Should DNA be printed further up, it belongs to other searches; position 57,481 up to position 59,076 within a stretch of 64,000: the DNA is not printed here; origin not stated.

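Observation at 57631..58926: ArsM methyltransferase fused to the ArsD metallochaperone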

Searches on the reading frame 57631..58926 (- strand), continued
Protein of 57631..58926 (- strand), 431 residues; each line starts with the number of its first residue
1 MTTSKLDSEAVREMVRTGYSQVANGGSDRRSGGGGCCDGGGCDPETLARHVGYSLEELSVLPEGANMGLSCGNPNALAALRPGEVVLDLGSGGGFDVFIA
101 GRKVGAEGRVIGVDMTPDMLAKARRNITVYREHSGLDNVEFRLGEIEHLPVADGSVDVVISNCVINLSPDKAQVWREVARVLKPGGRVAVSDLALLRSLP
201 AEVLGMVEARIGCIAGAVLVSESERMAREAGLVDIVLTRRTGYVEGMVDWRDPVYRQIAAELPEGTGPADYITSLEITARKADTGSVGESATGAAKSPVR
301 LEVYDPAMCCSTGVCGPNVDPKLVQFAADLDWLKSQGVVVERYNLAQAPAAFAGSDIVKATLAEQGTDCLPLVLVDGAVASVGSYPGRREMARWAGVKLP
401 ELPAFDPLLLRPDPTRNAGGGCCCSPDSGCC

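Call 12: find_related_loci(query=A1, collection=genome_contigs, flank=7000)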
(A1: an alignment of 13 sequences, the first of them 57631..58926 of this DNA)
Query A1 (431 aa) in genome_contigs; peptide patterns used: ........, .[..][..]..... (x = any residue, [..] = any of these).
600 stretches matched a pattern (row limit reached: there are more); 591 encode a relative of the query (tblastn E <= 1e-3); the best 80 are kept; 80 distinct loci.
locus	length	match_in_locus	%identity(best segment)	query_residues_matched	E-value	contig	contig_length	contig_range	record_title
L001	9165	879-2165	79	1-431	0e+0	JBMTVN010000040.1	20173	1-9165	MAG: Limisphaerales bacterium isolate LKB_V8_S20_100percent_par_LKB_V8_S20_metabat.161 NODE_1541_length_20173_cov_6.6214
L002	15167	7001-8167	64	1-397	2e-156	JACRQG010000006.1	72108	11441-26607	MAG: Verrucomicrobia bacterium isolate NC_groundwater_2007_Pr3_S-0.65um_68_3 SR2-18-Sp65_coassembly_scaffold_123590, who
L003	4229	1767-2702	67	1-307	4e-132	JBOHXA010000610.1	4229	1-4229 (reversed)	MAG: Limisphaerales bacterium isolate TC-S_maxbin2.bin.522_sub k127_3456910, whole genome shotgun sequence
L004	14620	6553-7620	59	1-350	2e-126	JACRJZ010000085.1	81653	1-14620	MAG: Verrucomicrobia bacterium isolate NC_groundwater_1842_Pr3_B-0.1um_64_53 SR-2_scaffold_141_1736511, whole genome sho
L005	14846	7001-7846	69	1-282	5e-125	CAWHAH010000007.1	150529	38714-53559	MAG: uncultured Verrucomicrobiae bacterium isolate MFD01231.bin.2.53 genome assembly, contig: contig_12320, whole genome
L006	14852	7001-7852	69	1-282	1e-124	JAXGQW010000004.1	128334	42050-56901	MAG: Verrucomicrobiota bacterium isolate AnMBR.bin335 bin335_4, whole genome shotgun sequence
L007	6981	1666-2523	67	5-291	6e-123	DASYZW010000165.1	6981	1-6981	MAG TPA_asm: Verrucomicrobiia bacterium isolate SMAG_U6372 k141_326935, whole genome shotgun sequence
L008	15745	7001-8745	67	1-398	1e-122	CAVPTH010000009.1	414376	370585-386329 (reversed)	MAG: uncultured Verrucomicrobiae bacterium isolate MFD00031.bin.2.36 genome assembly, contig: contig_43932, whole genome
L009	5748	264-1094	70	6-282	7e-123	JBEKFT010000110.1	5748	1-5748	MAG: Verrucomicrobiota bacterium isolate SPRUCE 236 SPRUCE_236_110, whole genome shotgun sequence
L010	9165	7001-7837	69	4-283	1e-121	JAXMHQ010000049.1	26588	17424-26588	MAG: Verrucomicrobiota bacterium isolate STL-VER8 C4.26.fa-49, whole genome shotgun sequence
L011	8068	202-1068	67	2-290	8e-122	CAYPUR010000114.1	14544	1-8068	MAG TPA_asm: uncultured Verrucomicrobiota bacterium isolate SRP263991_co1_516 genome assembly, contig: NODE_6321_length_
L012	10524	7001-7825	68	1-281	1e-121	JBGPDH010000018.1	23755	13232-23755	MAG: Verrucomicrobiia bacterium isolate OBJ_0618_050_29 k141_2147055_length_23755_cov_10.2990, whole genome shotgun sequ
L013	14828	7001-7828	68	7-281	2e-120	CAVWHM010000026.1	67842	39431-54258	MAG: uncultured Verrucomicrobiae bacterium isolate MFD01476.bin.2.105 genome assembly, contig: contig_46383, whole genom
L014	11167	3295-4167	66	2-290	3e-120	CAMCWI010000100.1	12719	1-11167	MAG: Akkermansia muciniphila isolate MH-08apr19-10 genome assembly, contig: MH-08apr19-C11178, whole genome shotgun sequ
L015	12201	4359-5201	67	1-281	8e-120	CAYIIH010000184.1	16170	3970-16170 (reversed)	MAG TPA_asm: uncultured Verrucomicrobiota bacterium isolate ERP119705_co20_532 genome assembly, contig: NODE_3782_length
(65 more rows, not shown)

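Call 15: search_solved_structures(query=window:57631-58926:-, max_evalue=0.00001, show_alignments=3)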
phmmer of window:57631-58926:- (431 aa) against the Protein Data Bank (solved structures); distinct sequences matched with E-value up to 0.00001: 31.
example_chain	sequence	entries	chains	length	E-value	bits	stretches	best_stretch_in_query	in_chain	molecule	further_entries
3mwh_A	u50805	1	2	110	3.8e-31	111.9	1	301-401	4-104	Arsenical resistance operon trans-acting repressor arsD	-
5evj_A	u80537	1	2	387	4.6e-31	111.7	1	7-234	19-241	Arsenite methyltransferase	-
3kgk_A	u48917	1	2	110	4.6e-29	105.1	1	301-401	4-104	Arsenical resistance operon trans-acting repressor arsD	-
3ktb_A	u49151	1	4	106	4.3e-26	95.3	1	299-399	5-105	Arsenical resistance operon trans-acting repressor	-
4kw7_A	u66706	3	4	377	2e-25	93.1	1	70-262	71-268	Arsenic methyltransferase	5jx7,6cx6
4fr0_A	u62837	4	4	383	2.1e-25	93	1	70-262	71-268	Arsenic methyltransferase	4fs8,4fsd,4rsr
5eg5_A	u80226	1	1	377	6.7e-25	91.4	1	82-262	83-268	Arsenic methyltransferase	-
8xt7_A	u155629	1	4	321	1.9e-21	80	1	86-232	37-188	Arsenite methyltransferase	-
5wp4_A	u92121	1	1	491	3.3e-13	52.8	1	80-242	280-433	Phosphoethanolamine N-methyltransferase 1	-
5wp5_A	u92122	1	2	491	4.9e-13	52.3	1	79-242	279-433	Phosphomethylethanolamine N-methyltransferase 2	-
7v6h_A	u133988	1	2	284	3.8e-10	42.7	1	78-258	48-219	Cyclopropane fatty-acyl-phospholipid synthase-like methyltransferase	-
6f5z_A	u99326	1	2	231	6.4e-10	42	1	79-187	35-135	24-sterol C-methyltransferase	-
3bus_A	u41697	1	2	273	8.7e-10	41.6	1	76-231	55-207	Methyltransferase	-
8zc8_A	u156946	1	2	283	2.1e-09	40.3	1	81-198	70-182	MitM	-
21zq_A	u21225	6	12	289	2.2e-09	40.2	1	81-198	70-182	MitM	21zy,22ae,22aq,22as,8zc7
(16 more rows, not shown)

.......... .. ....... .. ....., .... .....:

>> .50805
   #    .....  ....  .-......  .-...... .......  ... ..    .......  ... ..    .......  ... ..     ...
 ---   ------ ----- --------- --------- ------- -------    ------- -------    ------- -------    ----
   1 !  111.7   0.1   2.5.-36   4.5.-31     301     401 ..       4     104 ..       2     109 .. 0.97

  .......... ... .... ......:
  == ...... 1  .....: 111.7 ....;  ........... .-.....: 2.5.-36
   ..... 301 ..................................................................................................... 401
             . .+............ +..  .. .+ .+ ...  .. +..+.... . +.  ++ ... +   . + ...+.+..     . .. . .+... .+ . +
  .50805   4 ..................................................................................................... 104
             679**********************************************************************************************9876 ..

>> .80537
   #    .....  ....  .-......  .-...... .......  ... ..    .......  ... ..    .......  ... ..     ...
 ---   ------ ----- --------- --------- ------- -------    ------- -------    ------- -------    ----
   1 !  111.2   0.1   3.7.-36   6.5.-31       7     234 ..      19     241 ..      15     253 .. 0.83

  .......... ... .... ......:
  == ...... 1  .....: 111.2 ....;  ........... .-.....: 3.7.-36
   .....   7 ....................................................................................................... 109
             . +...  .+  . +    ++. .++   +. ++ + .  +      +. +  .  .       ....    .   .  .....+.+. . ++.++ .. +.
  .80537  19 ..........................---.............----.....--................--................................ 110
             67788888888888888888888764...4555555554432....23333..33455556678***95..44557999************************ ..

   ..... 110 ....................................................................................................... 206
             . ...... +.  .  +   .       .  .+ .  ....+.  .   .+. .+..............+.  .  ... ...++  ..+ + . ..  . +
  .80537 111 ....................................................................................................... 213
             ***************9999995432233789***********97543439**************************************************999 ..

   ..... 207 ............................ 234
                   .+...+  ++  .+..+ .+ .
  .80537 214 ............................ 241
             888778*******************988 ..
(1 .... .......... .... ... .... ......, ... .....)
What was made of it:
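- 58081..58926 (-): ArsM domain (aa 1-282): SAM motif at 86-94; conserved Cys37, Cys71, Cys163, Cys213. It aligns to CrArsM 5evj and CmArsM 4fr0 (call 15).
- On ArsM, As(III) S-adenosylmethionine methyltransferase (NCBIfam NF008823): C71 lies in CGNP, C163 in SNCVINL and C213 in GC(I/L)AGA (call 15).
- On ArsD arsenic metallochaperone (NCBIfam NF033727, Pfam PF06953): C309, C310 and C315 lie in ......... and align column for column to 3mwh (call 15).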

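Call 20: find_encoding_contigs(protein=P0001, flank=10000, max_places=2)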
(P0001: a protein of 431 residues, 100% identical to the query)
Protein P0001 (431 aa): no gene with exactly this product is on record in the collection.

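Call 21: find_encoding_contigs(protein=P0021, flank=8000, max_places=2)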
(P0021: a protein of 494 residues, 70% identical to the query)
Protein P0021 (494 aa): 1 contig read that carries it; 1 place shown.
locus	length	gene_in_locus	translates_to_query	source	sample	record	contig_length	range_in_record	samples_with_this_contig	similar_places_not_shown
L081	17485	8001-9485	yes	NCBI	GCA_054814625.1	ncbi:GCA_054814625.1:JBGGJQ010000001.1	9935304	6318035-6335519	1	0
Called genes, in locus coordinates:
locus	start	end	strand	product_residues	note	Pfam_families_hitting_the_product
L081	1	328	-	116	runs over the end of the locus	PF00072:Response_reg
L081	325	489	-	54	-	-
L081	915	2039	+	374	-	-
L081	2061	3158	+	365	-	PF17854:FtsK_alpha (faint)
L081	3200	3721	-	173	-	-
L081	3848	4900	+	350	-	PF26125:AcrVA2-like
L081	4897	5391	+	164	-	PF08719:NADAR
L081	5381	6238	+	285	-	PF05343:Peptidase_M42 (faint)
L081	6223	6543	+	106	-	-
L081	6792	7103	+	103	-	-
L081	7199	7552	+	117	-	PF12840:HTH_20 (weak), PF01022:HTH_5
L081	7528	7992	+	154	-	PF01451:LMWPc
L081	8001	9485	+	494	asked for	PF01135:PCMT (weak), PF01209:Ubie_methyltran, PF13489:Methyltransf_23 (weak), PF08241:Methyltransf_11, PF08242:Methyltransf_12, PF13649:Methyltransf_25, PF13847:Methyltransf_31, PF06953:ArsD, +1 more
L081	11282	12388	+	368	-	PF01758:SBF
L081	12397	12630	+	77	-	PF13192:Thioredoxin_3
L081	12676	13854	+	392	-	PF00085:Thioredoxin, PF13098:Thioredoxin_2 (weak), PF05573:NosL (weak), PF03243:MerB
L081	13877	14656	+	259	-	PF03807:F420_oxidored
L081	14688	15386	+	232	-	PF02683:DsbD_TM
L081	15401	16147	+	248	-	PF01135:PCMT (weak), PF13489:Methyltransf_23, PF01209:Ubie_methyltran, PF13847:Methyltransf_31, PF08241:Methyltransf_11, PF08242:Methyltransf_12, PF13649:Methyltransf_25, PF05148:Methyltransf_8 (weak)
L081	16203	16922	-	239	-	-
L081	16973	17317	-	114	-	PF13630:SdpI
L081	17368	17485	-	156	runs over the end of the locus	PF01661:Macro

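Call 22: find_encoding_contigs(protein=P0049, flank=8000, max_places=2)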
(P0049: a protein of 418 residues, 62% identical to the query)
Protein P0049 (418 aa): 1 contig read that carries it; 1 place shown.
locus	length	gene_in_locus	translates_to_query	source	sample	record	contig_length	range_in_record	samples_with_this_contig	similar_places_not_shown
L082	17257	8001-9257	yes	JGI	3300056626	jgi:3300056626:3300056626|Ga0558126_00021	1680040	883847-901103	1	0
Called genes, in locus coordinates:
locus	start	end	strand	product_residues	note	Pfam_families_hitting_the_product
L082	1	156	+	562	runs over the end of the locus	PF00361:Proton_antipo_M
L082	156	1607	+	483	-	PF00361:Proton_antipo_M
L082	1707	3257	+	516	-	PF07690:MFS_1, PF00854:PTR2, PF07690:MFS_1 (weak)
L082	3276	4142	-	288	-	PF00069:Pkinase, PF07714:PK_Tyr_Ser-Thr, PF01636:APH (faint), PF03109:ABC1 (weak)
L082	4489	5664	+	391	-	PF00155:Aminotran_1_2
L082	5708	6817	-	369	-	PF02073:Peptidase_M29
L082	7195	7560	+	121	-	PF12840:HTH_20 (weak), PF01022:HTH_5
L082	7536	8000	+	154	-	PF01451:LMWPc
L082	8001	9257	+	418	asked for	PF01135:PCMT (weak), PF01209:Ubie_methyltran, PF13489:Methyltransf_23 (weak), PF08241:Methyltransf_11, PF08242:Methyltransf_12, PF13649:Methyltransf_25, PF13847:Methyltransf_31, PF06953:ArsD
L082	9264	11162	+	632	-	PF01656:CbiA, PF02374:ArsA_ATPase, PF13614:AAA_31 (weak), PF13191:AAA_16 (weak), PF01656:CbiA, PF02374:ArsA_ATPase, PF10609:ParA (weak), PF13614:AAA_31 (weak), +12 more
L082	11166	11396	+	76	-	-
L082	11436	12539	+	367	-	PF01758:SBF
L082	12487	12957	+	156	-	-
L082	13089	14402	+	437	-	PF02321:OEP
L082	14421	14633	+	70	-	-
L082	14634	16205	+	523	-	PF25919:BSH_CusB (faint), PF00364:Biotin_lipoyl (faint), PF25917:BSH_RND (weak), PF25973:BSH_CzcB, PF25944:Beta-barrel_RND (weak), PF25954:Beta-barrel_RND_2, PF25975:CzcB_C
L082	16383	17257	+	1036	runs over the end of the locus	PF00873:ACR_tran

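Call 28: search_protein_representatives(protein=window:57631-58926:-)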
Query: 431 residues. Proteins with E-value up to 0.001 (for the whole library): 38174; up to 1e-10: 8290; up to 1e-30: 1530. The best 150 are listed.
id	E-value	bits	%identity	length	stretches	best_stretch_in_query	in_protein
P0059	2.0e-163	561.0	68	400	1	4-396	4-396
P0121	4.6e-116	405.0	68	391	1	7-283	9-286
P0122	1.6e-110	386.7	65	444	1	3-281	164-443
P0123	4.8e-108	378.6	64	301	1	1-282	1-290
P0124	3.8e-106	372.3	65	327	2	31-281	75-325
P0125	7.6e-104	364.7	67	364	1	7-258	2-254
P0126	3.9e-100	352.5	48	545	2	12-232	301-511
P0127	3.7e-95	336.1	60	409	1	8-281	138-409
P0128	1.5e-93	330.8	60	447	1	6-282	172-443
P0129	2.6e-91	323.4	62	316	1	1-255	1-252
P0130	5.0e-91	322.5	53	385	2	11-235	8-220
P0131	6.3e-91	322.1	51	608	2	30-285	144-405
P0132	2.1e-89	317.1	75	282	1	2-188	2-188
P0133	2.5e-89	316.9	64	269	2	3-160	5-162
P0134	3.0e-89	316.6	51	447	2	44-239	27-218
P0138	7.5e-81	288.9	44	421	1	11-431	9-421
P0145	2.8e-75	270.6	45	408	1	7-431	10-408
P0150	4.5e-72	260.0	46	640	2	11-238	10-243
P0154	9.3e-71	255.7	44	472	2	33-251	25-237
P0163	3.9e-68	247.1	49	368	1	1-317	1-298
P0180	6.4e-63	229.9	48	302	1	134-431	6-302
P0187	1.2e-61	225.7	43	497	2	8-328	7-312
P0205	2.4e-59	218.1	47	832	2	50-209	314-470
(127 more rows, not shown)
